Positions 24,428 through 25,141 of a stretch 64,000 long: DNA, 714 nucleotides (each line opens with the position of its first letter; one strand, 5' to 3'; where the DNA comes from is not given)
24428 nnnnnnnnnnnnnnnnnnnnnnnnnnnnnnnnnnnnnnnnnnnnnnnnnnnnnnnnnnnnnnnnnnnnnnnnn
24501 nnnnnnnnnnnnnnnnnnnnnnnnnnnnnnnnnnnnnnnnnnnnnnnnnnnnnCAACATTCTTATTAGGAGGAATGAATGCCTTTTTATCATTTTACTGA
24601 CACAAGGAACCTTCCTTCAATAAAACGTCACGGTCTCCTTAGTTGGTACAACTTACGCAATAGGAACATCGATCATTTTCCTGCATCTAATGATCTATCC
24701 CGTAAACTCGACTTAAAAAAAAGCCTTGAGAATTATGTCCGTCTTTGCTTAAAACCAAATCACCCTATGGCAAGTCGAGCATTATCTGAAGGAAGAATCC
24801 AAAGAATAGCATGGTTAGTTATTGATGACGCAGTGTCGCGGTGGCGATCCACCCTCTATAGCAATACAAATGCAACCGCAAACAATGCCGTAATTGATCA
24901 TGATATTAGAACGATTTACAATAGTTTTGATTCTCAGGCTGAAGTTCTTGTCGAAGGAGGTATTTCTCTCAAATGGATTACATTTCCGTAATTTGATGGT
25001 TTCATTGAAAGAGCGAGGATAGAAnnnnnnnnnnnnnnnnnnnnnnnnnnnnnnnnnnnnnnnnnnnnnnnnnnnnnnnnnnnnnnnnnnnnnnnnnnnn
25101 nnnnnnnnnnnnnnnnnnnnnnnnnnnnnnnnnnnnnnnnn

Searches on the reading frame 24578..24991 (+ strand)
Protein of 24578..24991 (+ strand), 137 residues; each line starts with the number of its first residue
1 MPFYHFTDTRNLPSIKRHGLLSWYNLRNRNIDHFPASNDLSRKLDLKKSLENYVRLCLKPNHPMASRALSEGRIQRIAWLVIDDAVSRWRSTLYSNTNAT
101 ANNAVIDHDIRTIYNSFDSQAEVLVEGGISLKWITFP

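Call 3: search_protein_families(library=pfam, proteins=[window:24578-24991:+], max_evalue=1)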
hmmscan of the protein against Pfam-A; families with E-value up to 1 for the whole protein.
window:24578-24991:+ (137 aa): 2 families
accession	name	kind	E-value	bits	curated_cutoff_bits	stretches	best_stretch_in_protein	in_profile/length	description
PF14487.12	DarT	-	3.2e-14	53.6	22.5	1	4-109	1-120/201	ssDNA thymidine ADP-ribosyltransferase, DarT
PF22531.2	DUF7002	-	1e-05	25.7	27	1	4-71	4-74/195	Family of unknown function (DUF7002)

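Call 4: search_protein_families(library=padloc, proteins=[window:24578-24991:+], max_evalue=1)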
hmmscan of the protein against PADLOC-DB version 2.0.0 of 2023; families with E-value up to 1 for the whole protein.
window:24578-24991:+ (137 aa): 1 family
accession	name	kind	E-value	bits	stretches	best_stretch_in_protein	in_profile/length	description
PDLC02991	DarT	-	3.1e-07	28.5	1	3-111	12-125/196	-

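Call 5: search_protein_families(library=ncbifam, proteins=[window:24578-24991:+], max_evalue=1)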
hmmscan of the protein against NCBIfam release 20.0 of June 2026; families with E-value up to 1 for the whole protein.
window:24578-24991:+ (137 aa): 1 family
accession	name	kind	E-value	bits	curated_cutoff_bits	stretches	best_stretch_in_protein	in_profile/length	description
NF048013.1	toxin_DarT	equivalog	0.0026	17.5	150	1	4-68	2-75/204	type II toxin-antitoxin system toxin DNA ADP-ribosyl transferase DarT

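Call 7: search_solved_structures(query=window:24578-24991:+, max_evalue=10, show_alignments=3)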
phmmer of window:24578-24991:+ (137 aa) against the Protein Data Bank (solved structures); distinct sequences matched with E-value up to 10: 3.
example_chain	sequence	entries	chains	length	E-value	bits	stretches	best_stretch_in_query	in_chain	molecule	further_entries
7omu_AAA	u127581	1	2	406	0.045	17.1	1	3-105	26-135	Macro domain-containing protein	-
8baq_A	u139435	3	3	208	0.078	16.3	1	3-104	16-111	DarT ssDNA thymidine ADP-ribosyltransferase family protein | E. coli C7 DarT1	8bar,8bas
9bey_A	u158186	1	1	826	0.28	14.5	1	51-126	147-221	GH2 beta-galactosidase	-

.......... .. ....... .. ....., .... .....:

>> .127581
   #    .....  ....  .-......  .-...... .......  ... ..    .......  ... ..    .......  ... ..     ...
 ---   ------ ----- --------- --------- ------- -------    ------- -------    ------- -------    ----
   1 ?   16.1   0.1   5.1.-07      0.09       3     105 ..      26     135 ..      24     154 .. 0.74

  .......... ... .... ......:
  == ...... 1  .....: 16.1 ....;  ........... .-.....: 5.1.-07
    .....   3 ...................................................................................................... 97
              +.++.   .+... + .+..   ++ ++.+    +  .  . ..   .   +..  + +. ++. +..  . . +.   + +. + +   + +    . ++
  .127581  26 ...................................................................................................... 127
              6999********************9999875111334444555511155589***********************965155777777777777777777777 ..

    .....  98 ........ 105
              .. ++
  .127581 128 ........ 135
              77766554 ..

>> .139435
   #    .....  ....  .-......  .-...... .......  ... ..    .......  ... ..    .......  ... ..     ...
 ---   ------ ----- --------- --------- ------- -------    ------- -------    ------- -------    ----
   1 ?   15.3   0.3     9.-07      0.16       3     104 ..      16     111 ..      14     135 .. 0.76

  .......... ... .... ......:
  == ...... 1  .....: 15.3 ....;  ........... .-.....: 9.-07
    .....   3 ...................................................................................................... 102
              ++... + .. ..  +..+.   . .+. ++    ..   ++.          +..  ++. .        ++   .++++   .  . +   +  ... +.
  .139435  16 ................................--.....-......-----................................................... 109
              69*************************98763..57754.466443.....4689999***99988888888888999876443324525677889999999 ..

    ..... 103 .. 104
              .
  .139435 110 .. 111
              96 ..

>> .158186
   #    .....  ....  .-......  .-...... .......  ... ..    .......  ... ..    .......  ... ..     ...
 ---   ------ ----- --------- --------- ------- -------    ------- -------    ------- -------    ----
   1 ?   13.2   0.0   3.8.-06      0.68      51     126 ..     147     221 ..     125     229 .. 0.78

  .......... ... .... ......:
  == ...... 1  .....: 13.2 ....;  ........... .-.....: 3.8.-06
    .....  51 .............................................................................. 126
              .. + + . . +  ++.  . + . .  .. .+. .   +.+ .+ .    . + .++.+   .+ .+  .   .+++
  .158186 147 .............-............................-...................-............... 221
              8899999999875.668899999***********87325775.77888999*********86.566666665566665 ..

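Call 10: find_homologous_proteins(query=window:24578-24991:+, max_evalue=0.001)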
Query window:24578-24991:+ (137 aa): 27 proteins with E <= 0.001 among 35 candidates.
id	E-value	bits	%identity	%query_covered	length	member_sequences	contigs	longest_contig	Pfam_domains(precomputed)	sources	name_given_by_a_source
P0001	1.1e-87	309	100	100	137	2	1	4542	PF14487.13,PF22531.3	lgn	-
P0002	6.0e-51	190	63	100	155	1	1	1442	PF14487.13,PF22531.3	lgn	-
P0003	1.4e-46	176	61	100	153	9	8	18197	PF14487.13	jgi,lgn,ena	-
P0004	5.2e-45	171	58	100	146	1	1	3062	PF14487.13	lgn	-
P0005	6.8e-45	170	58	100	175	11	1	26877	PF22531.3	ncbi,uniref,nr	ncbi:DUF4433 domain-containing protein [Pseudomonas sp. o96-267]|uniref:DarT ssDNA thymidine ADP-rib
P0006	1.7e-43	166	58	100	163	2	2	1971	PF14487.13,PF22531.3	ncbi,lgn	-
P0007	8.3e-43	164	58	100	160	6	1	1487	PF14487.13,PF22531.3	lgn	-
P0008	2.0e-42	162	58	100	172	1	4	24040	PF14487.13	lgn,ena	-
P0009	5.7e-42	161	58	100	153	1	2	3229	PF14487.13,PF22531.3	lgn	-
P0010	6.7e-41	157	56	100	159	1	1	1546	PF14487.13,PF22531.3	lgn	-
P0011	8.6e-41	157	55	100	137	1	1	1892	PF14487.13,PF22531.3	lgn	-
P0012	3.7e-38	149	58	91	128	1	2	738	PF22531.3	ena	-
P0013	1.2e-37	147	54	100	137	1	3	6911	PF14487.13,PF22531.3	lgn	-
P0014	7.1e-36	141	55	99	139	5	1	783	PF14487.13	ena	-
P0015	8.8e-32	128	51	100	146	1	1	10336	PF14487.13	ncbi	-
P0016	6.6e-30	122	51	99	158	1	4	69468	PF14487.13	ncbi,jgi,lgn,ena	-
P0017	3.4e-22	97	45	96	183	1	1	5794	PF14487.13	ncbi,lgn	-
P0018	5.1e-19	87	44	96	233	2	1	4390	PF14487.13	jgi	-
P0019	7.2e-17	80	47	74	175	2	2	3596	PF14487.13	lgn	-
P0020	8.7e-16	76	48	68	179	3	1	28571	PF14487.13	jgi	jgi:hypothetical protein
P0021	4.1e-15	74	41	96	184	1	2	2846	PF14487.13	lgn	-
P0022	1.4e-14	72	40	85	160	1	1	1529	PF14487.13,PF22531.3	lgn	-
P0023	2.4e-14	71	47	61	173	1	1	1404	PF14487.13,PF22531.3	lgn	-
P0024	8.4e-14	70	40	99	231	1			PF14487.13,PF22531.3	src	-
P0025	1.5e-12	66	38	82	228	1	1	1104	PF14487.13,PF22531.3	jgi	jgi:hypothetical protein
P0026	2.9e-10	58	39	85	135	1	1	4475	PF14487.13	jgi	-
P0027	2.0e-9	56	36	85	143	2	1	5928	PF14487.13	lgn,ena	-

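Call 22: find_encoding_contigs(protein=P0005, flank=5000, max_places=2)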
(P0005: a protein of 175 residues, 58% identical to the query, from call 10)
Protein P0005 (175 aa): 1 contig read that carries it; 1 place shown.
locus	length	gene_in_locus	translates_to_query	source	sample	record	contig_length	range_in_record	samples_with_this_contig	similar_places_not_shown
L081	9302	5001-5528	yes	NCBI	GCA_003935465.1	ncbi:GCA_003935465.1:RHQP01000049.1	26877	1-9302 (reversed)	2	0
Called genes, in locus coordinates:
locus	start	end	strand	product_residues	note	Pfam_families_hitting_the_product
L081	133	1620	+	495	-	PF00916:Sulfate_transp, PF16983:MFS_MOT1 (weak), PF01740:STAS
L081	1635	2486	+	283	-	PF00582:Usp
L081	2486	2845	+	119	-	PF01258:zf-dskA_traR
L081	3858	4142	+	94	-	-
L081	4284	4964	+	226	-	-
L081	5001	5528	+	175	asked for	PF22531:DUF7002 (faint)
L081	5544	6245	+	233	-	PF22397:NADAR-DarT1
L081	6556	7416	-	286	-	PF01609:DDE_Tnp_1, PF13751:DDE_Tnp_1_6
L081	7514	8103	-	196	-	PF05598:DUF772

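Call 23: find_encoding_contigs(protein=P0016, flank=5000, max_places=2)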
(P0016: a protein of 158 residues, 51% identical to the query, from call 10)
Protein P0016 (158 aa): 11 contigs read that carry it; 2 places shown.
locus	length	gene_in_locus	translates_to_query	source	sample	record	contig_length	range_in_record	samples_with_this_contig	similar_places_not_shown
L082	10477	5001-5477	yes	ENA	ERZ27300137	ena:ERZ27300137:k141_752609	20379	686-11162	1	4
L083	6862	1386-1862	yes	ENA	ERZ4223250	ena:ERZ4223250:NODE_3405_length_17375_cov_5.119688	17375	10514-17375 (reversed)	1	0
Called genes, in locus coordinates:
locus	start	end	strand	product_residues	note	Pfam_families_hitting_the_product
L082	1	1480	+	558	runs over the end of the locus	PF00078:RVT_1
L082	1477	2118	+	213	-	-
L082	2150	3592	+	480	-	PF00580:UvrD-helicase, PF13245:AAA_19, PF13604:AAA_30 (faint), PF01443:Viral_helicase1 (faint), PF13361:UvrD_C, PF13538:UvrD_C_2 (weak)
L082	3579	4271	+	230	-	PF14487:DarT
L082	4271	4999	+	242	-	PF22397:NADAR-DarT1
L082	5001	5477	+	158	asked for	PF14487:DarT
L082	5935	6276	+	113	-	PF02617:ClpS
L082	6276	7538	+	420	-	-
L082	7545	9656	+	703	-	PF13086:AAA_11, PF13245:AAA_19, PF13604:AAA_30 (weak), PF13538:UvrD_C_2 (faint), PF13087:AAA_12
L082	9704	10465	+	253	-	PF01797:Y1_Tnp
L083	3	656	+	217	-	?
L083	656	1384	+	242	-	PF22397:NADAR-DarT1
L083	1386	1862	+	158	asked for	PF14487:DarT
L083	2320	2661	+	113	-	PF02617:ClpS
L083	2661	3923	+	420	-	-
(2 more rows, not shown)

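Call 24: find_encoding_contigs(protein=P0003, flank=5000, max_places=3)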
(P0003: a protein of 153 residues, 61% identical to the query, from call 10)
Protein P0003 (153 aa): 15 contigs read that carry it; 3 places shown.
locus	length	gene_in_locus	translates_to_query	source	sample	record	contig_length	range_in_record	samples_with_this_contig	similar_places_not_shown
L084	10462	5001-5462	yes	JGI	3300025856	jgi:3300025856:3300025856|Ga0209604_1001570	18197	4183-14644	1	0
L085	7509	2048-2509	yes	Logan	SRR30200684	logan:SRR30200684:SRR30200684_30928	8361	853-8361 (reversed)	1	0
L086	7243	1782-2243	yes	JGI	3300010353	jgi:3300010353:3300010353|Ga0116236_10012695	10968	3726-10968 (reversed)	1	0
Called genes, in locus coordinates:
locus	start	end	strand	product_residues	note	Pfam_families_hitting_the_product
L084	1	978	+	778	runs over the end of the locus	PF01926:MMR_HSR1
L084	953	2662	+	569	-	PF02421:FeoB_N (weak), PF00350:Dynamin_N (faint), PF01926:MMR_HSR1, PF18709:DLP_helical (weak)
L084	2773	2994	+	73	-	-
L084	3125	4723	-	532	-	PF00239:Resolvase, PF13408:Zn_ribbon_recom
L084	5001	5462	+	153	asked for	PF14487:DarT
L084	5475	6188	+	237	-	PF22397:NADAR-DarT1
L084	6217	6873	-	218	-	-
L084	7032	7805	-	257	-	PF01807:Zn_ribbon_DnaG (faint)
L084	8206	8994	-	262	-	PF08401:ArdcN (weak)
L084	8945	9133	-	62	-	-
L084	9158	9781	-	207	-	-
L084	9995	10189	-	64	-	-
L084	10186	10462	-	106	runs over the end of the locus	-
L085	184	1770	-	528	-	PF00239:Resolvase, PF13408:Zn_ribbon_recom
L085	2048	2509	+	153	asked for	PF14487:DarT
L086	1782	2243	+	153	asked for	PF14487:DarT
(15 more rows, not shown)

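Call 25: predict_structure(alignment_id=A1)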
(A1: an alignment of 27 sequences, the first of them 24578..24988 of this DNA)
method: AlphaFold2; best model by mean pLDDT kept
length: 137 residues; sequences in the alignment: 27
mean_pLDDT: 96.0   pTM: 0.88
mean pLDDT of the five models: 96.0, 95.7, 95.6, 95.6, 95.5
residues with pLDDT >= 90: 134; 70-90: 3; 50-70: 0; < 50: 0
segments of 3 or more residues with pLDDT < 50: none
pLDDT, mean of each block of 10 residues (from residue 1): 96 98 97 93 93 96 94 97 97 97 96 95 98 98
secondary structure, 60 per line:
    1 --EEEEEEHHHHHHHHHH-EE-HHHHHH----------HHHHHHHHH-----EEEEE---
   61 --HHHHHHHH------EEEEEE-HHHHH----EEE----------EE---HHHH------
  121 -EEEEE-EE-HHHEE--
elements in order: E3-8 H9-18 H23-28 H39-47 E53-57 H63-70 E77-82 H84-88 E93-95 H111-114 E122-126

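Call 30: fold_search(model_id=the predicted structure, library=pdb)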
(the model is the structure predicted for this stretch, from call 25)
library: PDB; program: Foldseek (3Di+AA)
matches with E <= 10: 166; with E <= 0.001: 9
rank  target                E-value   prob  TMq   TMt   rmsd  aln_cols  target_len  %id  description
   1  8baq                  2.3e-07  1.00  0.75  0.51   3.4       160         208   21  E. coli C7 DarT1 in complex with NAD+ (released 2023-07-12)
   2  7omu_AAA              2.8e-07  1.00  0.81  0.31   3.4       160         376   21  Thermosipho africanus DarTG in complex with ADP-ribose (released 2021-06-23)
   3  7omv                  2.0e-05  1.00  0.76  0.52   3.2       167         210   17  Thermus sp. 2.9 DarT (released 2021-06-23)
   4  7yk3_C                3.7e-05  1.00  0.78  0.50   3.3       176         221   15  Crystal structure of DarTG toxin-antitoxin complex from Mycobacterium tuberculosis (released 2023-05-31)
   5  7omy_AAA              4.1e-05  1.00  0.77  0.53   3.5       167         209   17  Thermus sp. 2.9 DarT in complex with carba-NAD+ and ssDNA (released 2021-06-23)
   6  7omx                  7.2e-05  1.00  0.69  0.50   4.7       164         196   17  Thermus sp. 2.9 DarT in complex with carba-NAD+ (released 2021-06-23)
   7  7omw                  1.2e-04  1.00  0.70  0.50   5.4       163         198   19  Thermus sp. 2.9 DarT in complex with NAD+ (released 2021-06-23)
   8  7yk3_A                2.2e-04  1.00  0.77  0.49   3.1       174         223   17  Crystal structure of DarTG toxin-antitoxin complex from Mycobacterium tuberculosis (released 2023-05-31)
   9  9ldi                  7.5e-04  1.00  0.46  0.36   4.5       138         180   19  The complex structure of TkoKptA/2',3',5'-p-A (released 2025-11-12)
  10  9ld4_C                1.2e-03  1.00  0.43  0.35   5.0       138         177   19  The Apo-form structure of TkoKptA (released 2025-11-12)
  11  9lda_A                2.3e-03  1.00  0.44  0.34   5.0       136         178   20  The complex structure of K63A/5'-p-ADPR-DNA (released 2025-11-12)
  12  9ld6_A                3.1e-03  1.00  0.44  0.35   4.7       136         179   20  The complex structure of TkoKptA/DNA/NAD+ (released 2025-11-12)
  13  9ld4_A                4.2e-03  1.00  0.41  0.32   4.7       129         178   18  The Apo-form structure of TkoKptA (released 2025-11-12)
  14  9ldg_B                4.8e-03  1.00  0.45  0.36   4.3       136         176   20  The structure of TkoKptA/DNA/Appr>P complex-B (released 2025-11-12)
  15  9ld4_D                5.1e-03  1.00  0.45  0.36   4.5       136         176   19  The Apo-form structure of TkoKptA (released 2025-11-12)
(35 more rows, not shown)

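Call 50: search_protein_representatives(protein=window:24578-24988:+)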
Query: 137 residues. Proteins with E-value up to 0.001 (for the whole library): 1179; up to 1e-10: 562; up to 1e-30: 27. The best 150 are listed.
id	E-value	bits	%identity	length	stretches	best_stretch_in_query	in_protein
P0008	6.3e-43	162.4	58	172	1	1-137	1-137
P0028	2.4e-42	160.5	57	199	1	3-136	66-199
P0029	1.0e-41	158.4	56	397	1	3-137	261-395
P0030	2.7e-41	157.0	56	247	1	3-137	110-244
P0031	1.9e-40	154.4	55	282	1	2-137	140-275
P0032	2.0e-40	154.2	55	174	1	3-137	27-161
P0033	4.3e-40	153.2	53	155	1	1-137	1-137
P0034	3.6e-39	150.2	58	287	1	4-136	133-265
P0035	2.4e-38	147.5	52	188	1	3-137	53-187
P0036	9.1e-38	145.6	57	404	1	2-137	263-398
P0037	1.0e-37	145.4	55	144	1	1-137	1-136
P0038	1.8e-37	144.7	53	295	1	2-137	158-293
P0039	5.3e-37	143.2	54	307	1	3-134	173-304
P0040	7.3e-37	142.7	50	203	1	3-137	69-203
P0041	3.5e-36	140.5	49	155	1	2-137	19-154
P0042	4.3e-36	140.2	52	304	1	3-137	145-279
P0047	2.6e-34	134.4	50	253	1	2-137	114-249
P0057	5.9e-30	120.3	50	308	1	3-137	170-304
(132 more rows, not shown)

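Call 51: search_protein_families(library=pfam, proteins=[P0029, P0036, P0031, P0034, P0038, P0039, P0042, P0057, P0030, P0047], max_evalue=0.01)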
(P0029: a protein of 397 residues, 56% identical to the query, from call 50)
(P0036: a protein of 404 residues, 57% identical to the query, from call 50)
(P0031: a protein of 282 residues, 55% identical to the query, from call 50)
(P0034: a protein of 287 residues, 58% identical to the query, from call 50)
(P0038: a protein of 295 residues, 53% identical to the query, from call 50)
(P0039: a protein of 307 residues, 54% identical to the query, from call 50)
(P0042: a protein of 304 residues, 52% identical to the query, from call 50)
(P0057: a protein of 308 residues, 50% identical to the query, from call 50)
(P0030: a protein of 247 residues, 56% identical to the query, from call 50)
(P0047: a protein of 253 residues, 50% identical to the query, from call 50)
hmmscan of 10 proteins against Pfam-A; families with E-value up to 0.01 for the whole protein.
P0029 (397 aa): 3 families
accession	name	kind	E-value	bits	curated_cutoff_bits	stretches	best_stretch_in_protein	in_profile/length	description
PF14487.12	DarT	-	1.2e-17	64.7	22.5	1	262-370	1-123/201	ssDNA thymidine ADP-ribosyltransferase, DarT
PF22531.2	DUF7002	-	6.6e-05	23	27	1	259-285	1-27/195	Family of unknown function (DUF7002)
PF08238.18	Sel1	-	6.8e-05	23.7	30.7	1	94-130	1-36/36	Sel1 repeat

P0036 (404 aa): 2 families
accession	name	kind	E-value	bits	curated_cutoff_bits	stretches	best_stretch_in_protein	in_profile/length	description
PF14487.12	DarT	-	1.3e-18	67.9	22.5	1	265-369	1-119/201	ssDNA thymidine ADP-ribosyltransferase, DarT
PF22531.2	DUF7002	-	1e-05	25.7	27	1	264-301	3-40/195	Family of unknown function (DUF7002)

P0031 (282 aa): 2 families
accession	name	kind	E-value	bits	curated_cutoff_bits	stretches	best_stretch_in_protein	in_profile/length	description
PF14487.12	DarT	-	6.6e-14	52.5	22.5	1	142-245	1-118/201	ssDNA thymidine ADP-ribosyltransferase, DarT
PF22531.2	DUF7002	-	1.5e-05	25.1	27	1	141-208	3-73/195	Family of unknown function (DUF7002)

P0034 (287 aa): 3 families
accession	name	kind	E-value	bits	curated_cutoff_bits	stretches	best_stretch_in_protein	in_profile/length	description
PF14487.12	DarT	-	8.9e-14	52.1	22.5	1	133-263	1-165/201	ssDNA thymidine ADP-ribosyltransferase, DarT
PF22531.2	DUF7002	-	1.8e-06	28.1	27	1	133-198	4-72/195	Family of unknown function (DUF7002)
PF07750.17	GcrA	-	0.0002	22.2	26.9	1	72-120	2-51/155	GcrA cell cycle regulator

P0038 (295 aa): 2 families
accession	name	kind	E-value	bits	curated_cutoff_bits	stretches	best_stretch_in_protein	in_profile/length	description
PF14487.12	DarT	-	6e-17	62.5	22.5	1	160-291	1-166/201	ssDNA thymidine ADP-ribosyltransferase, DarT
PF22531.2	DUF7002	-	0.00085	19.4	27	1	159-180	3-24/195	Family of unknown function (DUF7002)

P0039 (307 aa): 2 families
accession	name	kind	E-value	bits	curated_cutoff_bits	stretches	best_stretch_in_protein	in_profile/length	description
PF14487.12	DarT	-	4.4e-18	66.2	22.5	1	174-273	1-114/201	ssDNA thymidine ADP-ribosyltransferase, DarT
PF22531.2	DUF7002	-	4.4e-05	23.6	27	1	171-196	1-26/195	Family of unknown function (DUF7002)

P0042 (304 aa): 4 families
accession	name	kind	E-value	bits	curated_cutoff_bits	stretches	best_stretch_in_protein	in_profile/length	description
PF14487.12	DarT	-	8.5e-18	65.2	22.5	1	146-277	1-166/201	ssDNA thymidine ADP-ribosyltransferase, DarT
PF13936.12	HTH_38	-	3.1e-05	24.1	27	1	92-122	11-41/44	Helix-turn-helix domain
PF22531.2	DUF7002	-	4e-05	23.7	27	1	144-208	2-69/195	Family of unknown function (DUF7002)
PF08281.18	Sigma70_r4_2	-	0.0052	16.8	25.7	1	98-124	23-49/54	Sigma-70, region 4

P0057 (308 aa): 3 families
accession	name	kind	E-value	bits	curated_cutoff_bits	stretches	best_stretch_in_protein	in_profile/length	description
PF14487.12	DarT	-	1.2e-15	58.2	22.5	1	171-296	1-160/201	ssDNA thymidine ADP-ribosyltransferase, DarT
PF22531.2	DUF7002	-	0.0017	18.4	27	1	170-196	3-29/195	Family of unknown function (DUF7002)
PF07750.17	GcrA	-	0.0026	18.6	26.9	1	112-157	3-49/155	GcrA cell cycle regulator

P0030 (247 aa): 2 families
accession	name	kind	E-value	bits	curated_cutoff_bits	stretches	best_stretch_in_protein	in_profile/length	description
PF14487.12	DarT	-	1.5e-17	64.5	22.5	1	111-218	1-122/201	ssDNA thymidine ADP-ribosyltransferase, DarT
PF22531.2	DUF7002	-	3.5e-05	23.9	27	1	109-177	2-73/195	Family of unknown function (DUF7002)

P0047 (253 aa): 3 families
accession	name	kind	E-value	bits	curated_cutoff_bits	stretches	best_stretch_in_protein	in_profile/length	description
PF14487.12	DarT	-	2.7e-15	57.1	22.5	1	116-221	1-120/201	ssDNA thymidine ADP-ribosyltransferase, DarT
PF22531.2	DUF7002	-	6.6e-05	23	27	1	115-183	3-74/195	Family of unknown function (DUF7002)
PF01741.23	MscL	-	0.0053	17.5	27.4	0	4-48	77-121/123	Large-conductance mechanosensitive channel, MscL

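Call 53: find_encoding_contigs(protein=P0038, flank=3000, max_places=2)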
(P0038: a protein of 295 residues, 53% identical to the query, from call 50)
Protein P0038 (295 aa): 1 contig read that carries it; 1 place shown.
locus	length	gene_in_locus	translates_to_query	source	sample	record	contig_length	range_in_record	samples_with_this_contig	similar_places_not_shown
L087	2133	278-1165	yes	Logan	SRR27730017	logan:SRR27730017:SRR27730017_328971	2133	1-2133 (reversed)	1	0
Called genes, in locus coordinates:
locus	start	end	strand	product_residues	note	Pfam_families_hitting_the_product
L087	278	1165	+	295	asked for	PF14487:DarT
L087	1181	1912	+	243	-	PF22397:NADAR-DarT1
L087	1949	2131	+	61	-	?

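Call 54: find_encoding_contigs(protein=P0042, flank=3000, max_places=2)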
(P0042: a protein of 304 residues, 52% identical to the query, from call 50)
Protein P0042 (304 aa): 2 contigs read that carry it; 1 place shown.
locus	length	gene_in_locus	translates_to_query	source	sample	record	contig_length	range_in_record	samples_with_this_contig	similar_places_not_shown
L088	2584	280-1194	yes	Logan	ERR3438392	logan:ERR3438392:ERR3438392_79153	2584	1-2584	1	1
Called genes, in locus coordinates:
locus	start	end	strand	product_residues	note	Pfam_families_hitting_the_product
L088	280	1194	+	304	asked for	PF14487:DarT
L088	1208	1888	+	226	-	PF22397:NADAR-DarT1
